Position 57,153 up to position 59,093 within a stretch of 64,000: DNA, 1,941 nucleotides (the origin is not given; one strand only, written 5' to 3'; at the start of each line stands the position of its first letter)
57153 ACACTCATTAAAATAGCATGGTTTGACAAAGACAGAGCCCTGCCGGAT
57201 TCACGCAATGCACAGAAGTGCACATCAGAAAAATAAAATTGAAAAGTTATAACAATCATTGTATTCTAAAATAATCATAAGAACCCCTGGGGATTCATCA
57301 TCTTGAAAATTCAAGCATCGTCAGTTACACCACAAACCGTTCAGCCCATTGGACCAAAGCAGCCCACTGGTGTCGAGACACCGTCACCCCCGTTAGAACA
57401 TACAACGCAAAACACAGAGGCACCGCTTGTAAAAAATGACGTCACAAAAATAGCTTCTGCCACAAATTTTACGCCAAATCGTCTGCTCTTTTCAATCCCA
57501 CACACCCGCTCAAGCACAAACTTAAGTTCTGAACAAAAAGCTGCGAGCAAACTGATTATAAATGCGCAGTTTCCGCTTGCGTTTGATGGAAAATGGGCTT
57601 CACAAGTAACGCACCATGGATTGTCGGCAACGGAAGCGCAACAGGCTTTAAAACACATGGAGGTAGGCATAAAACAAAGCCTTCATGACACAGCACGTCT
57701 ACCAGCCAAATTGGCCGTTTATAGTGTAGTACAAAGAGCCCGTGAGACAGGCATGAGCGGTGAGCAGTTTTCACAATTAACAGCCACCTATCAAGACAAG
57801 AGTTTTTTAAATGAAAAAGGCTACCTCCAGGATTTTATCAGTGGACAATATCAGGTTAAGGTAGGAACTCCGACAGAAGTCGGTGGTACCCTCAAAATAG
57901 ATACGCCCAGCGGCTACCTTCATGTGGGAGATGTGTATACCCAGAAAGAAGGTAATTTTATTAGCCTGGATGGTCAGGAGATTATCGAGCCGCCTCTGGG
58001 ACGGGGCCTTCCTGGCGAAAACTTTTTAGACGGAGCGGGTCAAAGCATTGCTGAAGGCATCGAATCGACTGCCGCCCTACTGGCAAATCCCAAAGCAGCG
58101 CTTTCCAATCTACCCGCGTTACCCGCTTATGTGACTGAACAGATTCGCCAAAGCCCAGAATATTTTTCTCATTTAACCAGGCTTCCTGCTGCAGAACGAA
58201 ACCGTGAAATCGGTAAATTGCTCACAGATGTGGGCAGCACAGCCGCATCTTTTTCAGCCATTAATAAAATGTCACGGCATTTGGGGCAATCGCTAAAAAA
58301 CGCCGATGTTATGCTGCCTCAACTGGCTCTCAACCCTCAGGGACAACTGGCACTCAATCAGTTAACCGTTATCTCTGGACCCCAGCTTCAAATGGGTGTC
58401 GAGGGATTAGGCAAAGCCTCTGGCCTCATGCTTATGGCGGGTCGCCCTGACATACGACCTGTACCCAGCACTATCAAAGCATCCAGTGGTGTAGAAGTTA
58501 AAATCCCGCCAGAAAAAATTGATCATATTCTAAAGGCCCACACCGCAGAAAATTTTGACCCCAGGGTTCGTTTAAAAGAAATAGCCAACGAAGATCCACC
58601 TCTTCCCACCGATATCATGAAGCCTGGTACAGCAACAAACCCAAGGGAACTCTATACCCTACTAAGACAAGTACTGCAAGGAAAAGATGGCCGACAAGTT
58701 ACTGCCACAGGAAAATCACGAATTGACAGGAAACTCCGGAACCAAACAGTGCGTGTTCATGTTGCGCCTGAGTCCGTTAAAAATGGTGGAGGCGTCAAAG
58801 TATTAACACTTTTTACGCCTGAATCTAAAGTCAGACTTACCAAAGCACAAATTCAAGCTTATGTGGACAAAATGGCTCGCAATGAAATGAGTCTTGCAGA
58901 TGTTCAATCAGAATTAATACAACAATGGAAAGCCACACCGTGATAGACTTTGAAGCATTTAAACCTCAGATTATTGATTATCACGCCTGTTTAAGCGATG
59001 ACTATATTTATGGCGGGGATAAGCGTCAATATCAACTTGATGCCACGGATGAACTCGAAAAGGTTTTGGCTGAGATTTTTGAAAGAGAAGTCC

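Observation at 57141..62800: AT-richer island with an overlapping large-ORF/small-ORF pair (toxin/immunity-like) and a PIN-like two-gene pair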

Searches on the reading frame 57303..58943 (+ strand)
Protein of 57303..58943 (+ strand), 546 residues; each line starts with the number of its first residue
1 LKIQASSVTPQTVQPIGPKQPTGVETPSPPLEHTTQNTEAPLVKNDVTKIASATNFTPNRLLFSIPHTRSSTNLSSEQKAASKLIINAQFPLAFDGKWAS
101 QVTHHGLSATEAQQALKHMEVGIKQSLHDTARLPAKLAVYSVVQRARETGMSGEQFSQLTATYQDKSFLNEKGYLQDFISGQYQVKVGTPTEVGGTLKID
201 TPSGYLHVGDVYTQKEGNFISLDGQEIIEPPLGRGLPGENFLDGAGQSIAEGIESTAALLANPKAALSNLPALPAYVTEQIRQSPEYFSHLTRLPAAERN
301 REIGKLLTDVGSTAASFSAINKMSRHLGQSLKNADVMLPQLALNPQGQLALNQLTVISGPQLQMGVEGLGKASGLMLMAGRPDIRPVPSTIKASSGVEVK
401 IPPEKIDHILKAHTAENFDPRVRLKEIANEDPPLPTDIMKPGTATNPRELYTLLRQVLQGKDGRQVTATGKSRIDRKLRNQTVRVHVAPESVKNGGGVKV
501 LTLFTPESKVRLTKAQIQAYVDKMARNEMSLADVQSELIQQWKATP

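Call 3: search_protein_families(library=pfam, proteins=[window:57303-58943:+], max_evalue=0.1)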
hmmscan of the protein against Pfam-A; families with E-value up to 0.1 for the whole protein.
window:57303-58943:+ (546 aa): 0 families

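Call 5: search_protein_families(library=ncbifam, proteins=[window:57303-58943:+], max_evalue=0.1)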
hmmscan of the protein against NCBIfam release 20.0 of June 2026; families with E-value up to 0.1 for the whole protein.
window:57303-58943:+ (546 aa): 0 families

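Call 6: search_protein_families(library=padloc, proteins=[window:57303-58943:+], max_evalue=0.1)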
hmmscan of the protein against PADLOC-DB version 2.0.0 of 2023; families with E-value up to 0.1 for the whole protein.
window:57303-58943:+ (546 aa): 3 families
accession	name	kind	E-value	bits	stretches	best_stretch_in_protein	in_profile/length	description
PDLC04491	PDC-M17A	-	3e-21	73.8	1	105-375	75-341/487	-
PDLC04489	PDC-M17A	-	4.2e-12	43.9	1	110-359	14-262/425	-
PDLC04490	PDC-M17A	-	2e-09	34.7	1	169-375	232-440/591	-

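Call 7: find_encoding_contigs(protein=window:57303-58943:+, flank=10000)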
Protein window:57303-58943:+ (546 aa): 1 contig read that carries it; 1 place shown.
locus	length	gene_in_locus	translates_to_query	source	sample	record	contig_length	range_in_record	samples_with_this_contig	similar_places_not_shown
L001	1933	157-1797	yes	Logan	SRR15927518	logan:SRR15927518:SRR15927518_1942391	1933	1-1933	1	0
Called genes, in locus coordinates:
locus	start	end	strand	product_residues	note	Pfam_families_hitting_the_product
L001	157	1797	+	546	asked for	-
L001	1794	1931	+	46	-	?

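Call 8: find_homologous_proteins(query=window:57303-58943:+)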
Query window:57303-58943:+ (546 aa): 1 proteins with E <= 0.001 among 8000 candidates.
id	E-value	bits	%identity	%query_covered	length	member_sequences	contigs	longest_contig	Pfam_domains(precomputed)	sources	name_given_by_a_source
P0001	0.0e+0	1150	96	100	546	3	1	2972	-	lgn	-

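Call 10: search_solved_structures(query=window:57303-58943:+, max_evalue=1)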
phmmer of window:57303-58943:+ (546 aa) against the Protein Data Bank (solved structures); distinct sequences matched with E-value up to 1: 0.

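Call 14: find_encoding_contigs(protein=P0001, flank=10000)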
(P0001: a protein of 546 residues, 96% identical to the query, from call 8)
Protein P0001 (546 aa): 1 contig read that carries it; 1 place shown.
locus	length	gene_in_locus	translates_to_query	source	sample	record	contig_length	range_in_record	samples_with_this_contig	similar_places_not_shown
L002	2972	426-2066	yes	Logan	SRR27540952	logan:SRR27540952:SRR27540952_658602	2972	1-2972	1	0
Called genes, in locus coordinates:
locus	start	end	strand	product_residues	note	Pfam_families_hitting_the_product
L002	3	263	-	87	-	?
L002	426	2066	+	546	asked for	-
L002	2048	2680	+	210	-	-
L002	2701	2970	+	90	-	?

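Call 20: search_protein_representatives(protein=window:57303-58943:+)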
Query: 546 residues. Proteins with E-value up to 0.001 (for the whole library): 41; up to 1e-10: 16; up to 1e-30: 2. The best 41 are listed.
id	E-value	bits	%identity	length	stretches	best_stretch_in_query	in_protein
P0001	0.0e+00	1149.9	96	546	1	1-546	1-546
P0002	2.5e-31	125.4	40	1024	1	329-540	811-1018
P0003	3.2e-26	108.6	42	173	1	382-540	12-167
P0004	8.9e-26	107.1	41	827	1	376-539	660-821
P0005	1.4e-25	106.4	40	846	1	378-538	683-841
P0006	5.4e-24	101.2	37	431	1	325-537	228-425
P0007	1.8e-22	96.2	31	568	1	100-363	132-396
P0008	4.3e-22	94.9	42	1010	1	372-538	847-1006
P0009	1.7e-20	89.7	35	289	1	381-541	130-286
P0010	1.2e-19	86.8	37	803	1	380-532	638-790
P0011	2.1e-17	79.5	37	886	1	380-538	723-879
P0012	6.7e-17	77.8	37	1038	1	366-538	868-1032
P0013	1.7e-13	66.6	35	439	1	380-543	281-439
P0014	8.9e-13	64.2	39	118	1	426-542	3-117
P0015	1.0e-12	64.0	31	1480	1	380-540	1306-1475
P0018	2.1e-08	49.8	28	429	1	132-359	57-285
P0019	1.2e-07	47.3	31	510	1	146-361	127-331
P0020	4.4e-07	45.4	28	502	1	103-361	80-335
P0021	1.1e-06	44.1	28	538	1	131-364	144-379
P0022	2.8e-06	42.8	33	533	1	173-372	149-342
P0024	3.3e-06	42.5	25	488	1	132-413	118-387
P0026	1.3e-05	40.6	28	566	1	109-361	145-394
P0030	1.1e-04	37.5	27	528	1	92-378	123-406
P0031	1.6e-04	37.0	29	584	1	168-373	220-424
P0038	7.2e-04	34.8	26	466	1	163-363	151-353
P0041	9.7e-04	34.4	25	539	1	131-362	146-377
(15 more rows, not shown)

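Call 22: search_protein_families(library=pfam, proteins=[P0002, P0004, P0005, P0008, P0010, P0011, P0012, P0015, P0006, P0013], max_evalue=0.01)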
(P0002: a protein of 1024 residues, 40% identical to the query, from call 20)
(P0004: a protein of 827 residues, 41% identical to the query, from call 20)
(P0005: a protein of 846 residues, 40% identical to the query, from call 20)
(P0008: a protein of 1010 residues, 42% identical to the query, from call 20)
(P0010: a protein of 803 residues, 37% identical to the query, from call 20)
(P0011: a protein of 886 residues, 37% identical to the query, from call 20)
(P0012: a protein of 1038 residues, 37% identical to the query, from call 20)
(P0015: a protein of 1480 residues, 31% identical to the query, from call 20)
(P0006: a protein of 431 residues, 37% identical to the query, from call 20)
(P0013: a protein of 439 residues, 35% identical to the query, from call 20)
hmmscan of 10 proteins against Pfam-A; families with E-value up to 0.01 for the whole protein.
P0002 (1024 aa): 0 families

P0004 (827 aa): 1 family
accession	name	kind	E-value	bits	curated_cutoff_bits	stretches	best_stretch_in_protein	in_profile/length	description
PF13699.11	eCIS_core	-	4.7e-29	100.8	22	1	162-237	1-76/79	eCIS core domain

P0005 (846 aa): 0 families

P0008 (1010 aa): 0 families

P0010 (803 aa): 2 families
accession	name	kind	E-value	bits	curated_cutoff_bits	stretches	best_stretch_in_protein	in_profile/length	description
PF13699.11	eCIS_core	-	1e-29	103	22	1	214-283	8-77/79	eCIS core domain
PF21724.2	DUF6861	-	8.2e-25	87.8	28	1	424-597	6-193/194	Family of unknown function (DUF6861)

P0011 (886 aa): 1 family
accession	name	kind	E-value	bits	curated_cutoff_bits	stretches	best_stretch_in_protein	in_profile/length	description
PF13699.11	eCIS_core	-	8.4e-32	109.6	22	1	116-193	1-78/79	eCIS core domain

P0012 (1038 aa): 0 families

P0015 (1480 aa): 1 family
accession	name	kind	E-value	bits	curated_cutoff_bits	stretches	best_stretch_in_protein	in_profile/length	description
PF13699.11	eCIS_core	-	1.8e-28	99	22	1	85-161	1-77/79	eCIS core domain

P0006 (431 aa): 0 families

P0013 (439 aa): 1 family
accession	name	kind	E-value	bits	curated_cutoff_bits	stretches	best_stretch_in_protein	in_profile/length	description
PF13699.11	eCIS_core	-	1e-32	112.6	22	1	100-176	1-77/79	eCIS core domain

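Call 23: search_protein_families(library=pfam, proteins=[P0007, P0018, P0019, P0020, P0021, P0022, P0024, P0026, P0030, P0031], max_evalue=0.01)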
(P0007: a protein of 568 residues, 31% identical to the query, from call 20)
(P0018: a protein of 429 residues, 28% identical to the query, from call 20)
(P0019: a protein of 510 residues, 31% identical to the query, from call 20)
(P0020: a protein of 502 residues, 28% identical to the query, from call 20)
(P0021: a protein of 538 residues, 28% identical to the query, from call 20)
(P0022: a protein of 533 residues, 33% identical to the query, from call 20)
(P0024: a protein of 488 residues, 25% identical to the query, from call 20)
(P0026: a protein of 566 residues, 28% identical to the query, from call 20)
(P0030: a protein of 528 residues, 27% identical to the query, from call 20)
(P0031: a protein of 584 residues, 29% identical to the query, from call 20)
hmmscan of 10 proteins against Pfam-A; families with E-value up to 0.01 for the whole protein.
P0007 (568 aa): 0 families

P0018 (429 aa): 0 families

P0019 (510 aa): 1 family
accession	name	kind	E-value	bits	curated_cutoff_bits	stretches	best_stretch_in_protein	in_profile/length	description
PF15605.11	Ntox28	-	0.00057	20.4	25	1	423-507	25-111/113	Bacterial toxin 28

P0020 (502 aa): 1 family
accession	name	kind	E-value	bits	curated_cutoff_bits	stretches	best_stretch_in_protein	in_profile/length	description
PF18451.7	CdiA_C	-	0.00072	20.1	26.6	1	413-491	1-77/81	Contact-dependent growth inhibition CdiA C-terminal domain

P0021 (538 aa): 2 families
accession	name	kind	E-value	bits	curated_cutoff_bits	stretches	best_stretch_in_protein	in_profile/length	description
PF15648.12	Tox-REase-5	-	1.3e-15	58.1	25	1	420-510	1-94/95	Restriction endonuclease fold toxin 5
PF21274.3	Rng_hyd_C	-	0.0045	17.7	27.5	0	178-202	72-96/107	Aromatic-ring hydroxylase, C-terminal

P0022 (533 aa): 2 families
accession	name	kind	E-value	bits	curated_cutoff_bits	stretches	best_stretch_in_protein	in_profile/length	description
PF12639.13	Colicin-DNase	-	7.6e-20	72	25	1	425-517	2-90/96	DNase/tRNase domain of colicin-like bacteriocin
PF14414.12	WHH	-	1.2e-11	44.6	25.1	1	493-531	5-42/43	A nuclease of the HNH/ENDO VII superfamily with conserved WHH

P0024 (488 aa): 1 family
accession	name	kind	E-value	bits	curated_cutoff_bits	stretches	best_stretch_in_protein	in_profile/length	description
PF14436.11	EndoU_bacteria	-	0.0025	18.6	25.3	1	422-487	64-127/129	Bacterial EndoU nuclease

P0026 (566 aa): 1 family
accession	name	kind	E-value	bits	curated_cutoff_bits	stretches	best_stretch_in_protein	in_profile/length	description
PF18451.7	CdiA_C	-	2.4e-08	34.5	26.6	1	470-550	1-76/81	Contact-dependent growth inhibition CdiA C-terminal domain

P0030 (528 aa): 1 family
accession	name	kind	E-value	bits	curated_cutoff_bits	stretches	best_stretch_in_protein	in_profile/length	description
PF07927.17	HicA_toxin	-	1.1e-07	32.2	27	1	463-503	2-43/58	HicA toxin of bacterial toxin-antitoxin,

P0031 (584 aa): 1 family
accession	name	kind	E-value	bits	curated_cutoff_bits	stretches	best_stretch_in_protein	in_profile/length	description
PF15648.12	Tox-REase-5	-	1.8e-12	48.1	25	1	471-556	1-94/95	Restriction endonuclease fold toxin 5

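Call 29: find_encoding_contigs(protein=P0002, flank=6000, max_places=3)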
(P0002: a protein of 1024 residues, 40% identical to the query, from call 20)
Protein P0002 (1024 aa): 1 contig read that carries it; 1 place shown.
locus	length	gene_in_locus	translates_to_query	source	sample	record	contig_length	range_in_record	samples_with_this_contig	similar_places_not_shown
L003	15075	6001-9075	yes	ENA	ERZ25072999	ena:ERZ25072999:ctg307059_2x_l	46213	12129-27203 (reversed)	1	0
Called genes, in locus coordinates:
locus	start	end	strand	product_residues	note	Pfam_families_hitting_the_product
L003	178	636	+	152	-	-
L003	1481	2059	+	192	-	-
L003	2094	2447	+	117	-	PF17761:DUF1016_N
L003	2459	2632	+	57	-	PF17761:DUF1016_N (weak)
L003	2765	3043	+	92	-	-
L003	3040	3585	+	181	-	-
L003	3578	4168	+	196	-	-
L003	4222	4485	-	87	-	-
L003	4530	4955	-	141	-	-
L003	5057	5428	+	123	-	-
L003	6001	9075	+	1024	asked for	-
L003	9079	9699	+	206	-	-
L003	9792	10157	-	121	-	-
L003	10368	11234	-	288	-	PF06719:AraC_N, PF12833:HTH_18, PF00165:HTH_AraC (weak)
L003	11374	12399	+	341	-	PF00248:Aldo_ket_red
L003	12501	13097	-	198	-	-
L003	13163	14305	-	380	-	PF13699:eCIS_core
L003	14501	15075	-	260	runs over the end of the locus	PF00881:Nitroreductase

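Call 30: find_encoding_contigs(protein=P0004, flank=6000, max_places=3)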
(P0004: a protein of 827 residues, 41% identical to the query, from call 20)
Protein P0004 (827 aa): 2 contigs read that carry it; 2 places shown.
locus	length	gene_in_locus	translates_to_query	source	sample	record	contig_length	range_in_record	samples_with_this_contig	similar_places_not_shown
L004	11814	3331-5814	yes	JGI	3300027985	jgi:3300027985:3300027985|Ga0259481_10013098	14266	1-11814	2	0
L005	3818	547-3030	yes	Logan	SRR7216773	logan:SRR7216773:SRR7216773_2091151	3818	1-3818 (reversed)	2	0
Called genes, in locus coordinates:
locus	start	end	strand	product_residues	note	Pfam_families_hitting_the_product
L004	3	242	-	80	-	?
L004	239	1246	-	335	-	PF03480:DctP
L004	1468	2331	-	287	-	PF16811:TAtT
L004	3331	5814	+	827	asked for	PF13699:eCIS_core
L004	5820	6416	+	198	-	-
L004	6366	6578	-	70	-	-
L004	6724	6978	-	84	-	-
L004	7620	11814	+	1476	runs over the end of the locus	PF21724:DUF6861 (weak), PF15500:Ntox1 (weak)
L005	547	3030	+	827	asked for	PF13699:eCIS_core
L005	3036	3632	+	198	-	-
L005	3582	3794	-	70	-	-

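Call 82: search_protein_families(library=ncbifam, proteins=[P0021, P0022, P0024, P0031, P0020, P0026, P0007, P0018, P0038, P0041], max_evalue=0.01)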
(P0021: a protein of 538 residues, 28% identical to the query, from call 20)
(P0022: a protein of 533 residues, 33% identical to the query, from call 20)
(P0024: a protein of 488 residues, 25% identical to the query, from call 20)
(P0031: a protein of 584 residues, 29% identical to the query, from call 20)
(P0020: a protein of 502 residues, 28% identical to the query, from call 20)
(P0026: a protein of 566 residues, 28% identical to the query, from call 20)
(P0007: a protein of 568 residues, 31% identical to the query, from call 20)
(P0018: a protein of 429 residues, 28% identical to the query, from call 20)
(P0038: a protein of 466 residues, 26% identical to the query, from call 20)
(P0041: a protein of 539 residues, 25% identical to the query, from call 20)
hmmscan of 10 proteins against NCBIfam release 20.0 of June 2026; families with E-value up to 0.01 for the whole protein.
P0021 (538 aa): 0 families

P0022 (533 aa): 0 families

P0024 (488 aa): 0 families

P0031 (584 aa): 0 families

P0020 (502 aa): 0 families

P0026 (566 aa): 1 family
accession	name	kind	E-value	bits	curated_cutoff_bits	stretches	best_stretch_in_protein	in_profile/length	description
NF038339.3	FAAL_FadD32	equivalog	0.0067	14.6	975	1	183-238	565-620/625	long-chain-fatty-acid--AMP ligase FadD32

P0007 (568 aa): 0 families

P0018 (429 aa): 0 families

P0038 (466 aa): 3 families
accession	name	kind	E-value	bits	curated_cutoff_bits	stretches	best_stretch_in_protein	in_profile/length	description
NF049971.1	CRISPR_Cas9d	exception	3.9e-08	32.4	375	1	404-462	545-602/986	type II CRISPR RNA-guided endonuclease Cas9d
NF040563.1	guided_IscB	equivalog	3.8e-06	26.2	175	1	406-463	194-245/314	RNA-guided endonuclease IscB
TIGR01865.2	cas_Csn1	equivalog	0.0064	14.8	100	1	420-462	591-633/1070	type II CRISPR RNA-guided endonuclease Cas9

P0041 (539 aa): 0 families

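Call 84: list_cluster_members(proteins=[P0007, P0018, P0019, P0020, P0021, P0022, P0024, P0026, P0031, P0038])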
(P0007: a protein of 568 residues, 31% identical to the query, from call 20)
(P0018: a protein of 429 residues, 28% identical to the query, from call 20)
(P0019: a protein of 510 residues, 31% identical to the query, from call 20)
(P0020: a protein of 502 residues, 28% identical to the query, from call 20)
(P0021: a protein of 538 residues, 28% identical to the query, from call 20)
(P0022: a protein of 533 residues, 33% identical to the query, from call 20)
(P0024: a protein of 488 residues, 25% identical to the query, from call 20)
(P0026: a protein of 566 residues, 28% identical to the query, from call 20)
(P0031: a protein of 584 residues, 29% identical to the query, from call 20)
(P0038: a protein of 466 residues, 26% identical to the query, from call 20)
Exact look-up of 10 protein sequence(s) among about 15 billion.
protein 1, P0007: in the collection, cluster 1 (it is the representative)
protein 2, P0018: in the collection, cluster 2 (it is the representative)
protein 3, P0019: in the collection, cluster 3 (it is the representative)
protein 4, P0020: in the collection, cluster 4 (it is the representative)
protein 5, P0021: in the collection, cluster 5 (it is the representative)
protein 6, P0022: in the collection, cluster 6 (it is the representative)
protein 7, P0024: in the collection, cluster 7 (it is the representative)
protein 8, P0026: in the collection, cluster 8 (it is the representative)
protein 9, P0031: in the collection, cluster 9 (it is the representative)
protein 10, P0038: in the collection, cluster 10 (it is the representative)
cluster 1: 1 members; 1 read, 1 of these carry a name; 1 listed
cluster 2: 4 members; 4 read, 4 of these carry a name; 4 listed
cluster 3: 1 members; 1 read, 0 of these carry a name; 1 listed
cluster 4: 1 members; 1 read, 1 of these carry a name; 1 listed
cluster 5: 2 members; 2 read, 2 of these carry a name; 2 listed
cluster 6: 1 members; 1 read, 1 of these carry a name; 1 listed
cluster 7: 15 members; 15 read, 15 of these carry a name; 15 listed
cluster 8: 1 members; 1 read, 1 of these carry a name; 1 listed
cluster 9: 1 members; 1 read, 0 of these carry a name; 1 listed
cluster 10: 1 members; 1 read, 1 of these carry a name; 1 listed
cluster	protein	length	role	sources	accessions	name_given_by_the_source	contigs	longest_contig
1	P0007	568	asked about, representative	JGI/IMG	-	hypothetical protein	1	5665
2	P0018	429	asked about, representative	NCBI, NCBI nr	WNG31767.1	hypothetical protein F0U62_27920 [Cystobacter fuscus]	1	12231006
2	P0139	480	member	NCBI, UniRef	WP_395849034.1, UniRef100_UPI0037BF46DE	hypothetical protein [Cystobacter fuscus] | hypothetical protein n=1 Tax=Cystobacter fuscus TaxID=43 RepID=UPI0037BF46DE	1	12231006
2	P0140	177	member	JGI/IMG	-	hypothetical protein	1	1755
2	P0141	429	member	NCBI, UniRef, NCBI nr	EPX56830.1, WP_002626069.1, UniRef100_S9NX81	hypothetical protein D187_007265 [Cystobacter fuscus DSM 2262] | Uncharacterized protein n=1 Tax=Cystobacter fuscus (strain ATCC 25194 / DSM 2262 / NBRC ... | hypothetical protein [Cystobacter fuscus]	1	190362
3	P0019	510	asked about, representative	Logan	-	-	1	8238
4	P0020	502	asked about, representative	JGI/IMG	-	hypothetical protein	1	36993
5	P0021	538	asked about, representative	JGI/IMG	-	hypothetical protein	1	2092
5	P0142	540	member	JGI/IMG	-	hypothetical protein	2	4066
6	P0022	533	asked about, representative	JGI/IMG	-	hypothetical protein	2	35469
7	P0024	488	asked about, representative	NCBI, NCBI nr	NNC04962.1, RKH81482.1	hypothetical protein HJC10_19145 [Corallococcus exiguus] | hypothetical protein [Corallococcus exiguus]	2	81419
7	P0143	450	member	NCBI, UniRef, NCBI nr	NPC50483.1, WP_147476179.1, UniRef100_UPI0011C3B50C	hypothetical protein HPC50_25830 [Corallococcus exiguus] | hypothetical protein n=1 Tax=Corallococcus TaxID=83461 RepID=UPI0011C3B50C | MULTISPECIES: hypothetical protein [Corallococcus]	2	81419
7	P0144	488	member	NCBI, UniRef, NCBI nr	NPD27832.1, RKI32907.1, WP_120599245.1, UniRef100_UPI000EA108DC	hypothetical protein D7Y27_35530 [Corallococcus sp. AB004] | hypothetical protein n=1 Tax=Corallococcus exiguus TaxID=83462 RepID=UPI000EA108DC | hypothetical protein [Corallococcus exiguus]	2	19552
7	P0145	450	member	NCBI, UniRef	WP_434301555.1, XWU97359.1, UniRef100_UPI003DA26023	hypothetical protein [Corallococcus exiguus] | hypothetical protein n=1 Tax=Corallococcus exiguus TaxID=83462 RepID=UPI003DA26023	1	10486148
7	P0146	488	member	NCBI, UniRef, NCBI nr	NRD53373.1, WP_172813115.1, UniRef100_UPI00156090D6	hypothetical protein [Corallococcus exiguus] | hypothetical protein n=1 Tax=Corallococcus exiguus TaxID=83462 RepID=UPI00156090D6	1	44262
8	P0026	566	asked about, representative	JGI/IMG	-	hypothetical protein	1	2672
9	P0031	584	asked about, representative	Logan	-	-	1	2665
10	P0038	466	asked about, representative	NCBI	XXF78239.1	HNH endonuclease [Myxococcaceae bacterium GXIMD 01537]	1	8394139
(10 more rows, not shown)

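Call 105: search_protein_families(library=phrogs, proteins=[window:57303-58943:+], max_evalue=0.01)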
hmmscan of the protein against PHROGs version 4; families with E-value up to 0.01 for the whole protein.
window:57303-58943:+ (546 aa): 0 families
